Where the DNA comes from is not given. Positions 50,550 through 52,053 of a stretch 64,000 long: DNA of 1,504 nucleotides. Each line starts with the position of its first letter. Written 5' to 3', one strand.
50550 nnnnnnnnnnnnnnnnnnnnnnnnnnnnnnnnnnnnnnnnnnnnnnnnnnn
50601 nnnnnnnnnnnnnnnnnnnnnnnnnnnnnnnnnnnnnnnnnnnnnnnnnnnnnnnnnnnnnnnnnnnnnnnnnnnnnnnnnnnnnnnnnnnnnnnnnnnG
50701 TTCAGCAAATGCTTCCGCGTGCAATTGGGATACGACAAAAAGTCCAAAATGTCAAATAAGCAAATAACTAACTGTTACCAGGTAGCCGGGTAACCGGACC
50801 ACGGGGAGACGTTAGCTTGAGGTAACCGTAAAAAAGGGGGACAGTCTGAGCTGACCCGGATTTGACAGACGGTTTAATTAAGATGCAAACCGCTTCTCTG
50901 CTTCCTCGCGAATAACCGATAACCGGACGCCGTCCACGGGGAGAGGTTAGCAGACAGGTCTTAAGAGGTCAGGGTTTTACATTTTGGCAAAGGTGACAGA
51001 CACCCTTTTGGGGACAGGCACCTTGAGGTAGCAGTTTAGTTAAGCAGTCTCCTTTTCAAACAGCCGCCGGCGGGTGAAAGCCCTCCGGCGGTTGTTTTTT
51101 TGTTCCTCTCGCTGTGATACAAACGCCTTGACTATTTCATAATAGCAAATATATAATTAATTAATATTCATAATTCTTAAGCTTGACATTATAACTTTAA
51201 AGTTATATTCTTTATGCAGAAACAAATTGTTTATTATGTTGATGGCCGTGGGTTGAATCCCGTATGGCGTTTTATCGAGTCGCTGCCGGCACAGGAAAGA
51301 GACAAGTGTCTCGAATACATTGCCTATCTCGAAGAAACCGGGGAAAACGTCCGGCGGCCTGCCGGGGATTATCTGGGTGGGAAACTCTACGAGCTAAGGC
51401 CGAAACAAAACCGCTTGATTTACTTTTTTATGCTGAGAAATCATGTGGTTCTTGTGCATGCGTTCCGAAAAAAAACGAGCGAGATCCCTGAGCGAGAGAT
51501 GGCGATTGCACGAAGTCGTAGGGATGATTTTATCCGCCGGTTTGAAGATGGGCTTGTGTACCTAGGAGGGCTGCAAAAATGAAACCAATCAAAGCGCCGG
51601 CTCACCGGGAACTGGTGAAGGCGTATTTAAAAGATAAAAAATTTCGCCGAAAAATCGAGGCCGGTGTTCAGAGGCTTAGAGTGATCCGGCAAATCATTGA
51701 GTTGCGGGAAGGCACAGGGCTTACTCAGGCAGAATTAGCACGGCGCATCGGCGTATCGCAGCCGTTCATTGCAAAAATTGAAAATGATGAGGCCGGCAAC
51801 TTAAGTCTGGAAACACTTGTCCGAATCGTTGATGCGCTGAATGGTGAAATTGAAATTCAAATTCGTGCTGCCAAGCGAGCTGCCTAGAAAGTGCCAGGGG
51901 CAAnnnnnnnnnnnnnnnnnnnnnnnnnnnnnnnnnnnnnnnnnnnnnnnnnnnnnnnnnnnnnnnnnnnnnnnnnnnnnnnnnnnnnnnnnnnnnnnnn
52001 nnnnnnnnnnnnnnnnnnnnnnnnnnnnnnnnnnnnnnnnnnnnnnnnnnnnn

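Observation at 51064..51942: HigBA copy 2 is bracketed by a 39-bp perfectly duplicated intrinsic terminator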

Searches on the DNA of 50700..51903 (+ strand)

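Call 56: search_rna_families(source=window, start=50700, end=51250, threshold=evalue, max_evalue=10)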
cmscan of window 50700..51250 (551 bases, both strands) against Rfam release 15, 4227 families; matches with E-value up to 10: 6.
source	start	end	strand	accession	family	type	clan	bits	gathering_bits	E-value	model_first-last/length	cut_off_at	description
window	50985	51100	+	RF00106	RNAI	Gene; antisense;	-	23.4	47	0.041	1-102/102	no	RNAI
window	51035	51103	+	RF02074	STnc240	Gene; sRNA;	-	21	55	1.4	1-77/77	no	Enterobacterial sRNA STnc240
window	51055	51122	+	RF02351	psRNA14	Gene; sRNA;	-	15.8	60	8.5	1-84/84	no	Proteobacteria sRNA psRNA14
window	50838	50895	+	RF02596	cyano_het_sRNA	Gene; sRNA;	-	13.3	35.7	7.4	1-56/56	no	Cyanobacteria heterocyst sRNA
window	51056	51250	-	RF02637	EF0408_EF0409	Gene; sRNA;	-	10.2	440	3.7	222-412/412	5'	Enterococcus sRNA EF0408_EF0409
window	51055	51242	-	RF01295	SCARNA7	Gene; snRNA; snoRNA; scaRNA;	-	9.2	65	4.5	1-330/330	no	Small Cajal body-specific RNA 7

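Call 93: search_dna_similar(query=window:51055-51110:+, collection=plasmids, mode=distant, max_evalue=1, max_rows=8)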
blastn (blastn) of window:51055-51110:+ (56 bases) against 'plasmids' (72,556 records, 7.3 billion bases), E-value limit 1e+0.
Records with a match: 1; places in all: 1; records where one place covers at least 80% of the query: 0.
Best place of each record, by identity: 80-90% 1.
By first word of the organism name: Arthrobacter 1.
By predicted mobility (MOB-suite, as given by PLSDB): non-mobilizable 1.
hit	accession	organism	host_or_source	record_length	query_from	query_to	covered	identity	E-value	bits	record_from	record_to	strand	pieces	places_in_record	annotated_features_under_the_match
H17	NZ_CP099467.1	Arthrobacter caoxuetaonis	single cell,faeces,Qinghai,China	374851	7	40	61%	88.6%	3e-2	43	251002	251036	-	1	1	none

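Call 94: search_dna_similar(query=window:51103-51903:+, collection=plasmids, mode=distant, max_rows=5)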
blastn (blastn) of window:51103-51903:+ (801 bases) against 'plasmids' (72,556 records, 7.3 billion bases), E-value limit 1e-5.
No match.
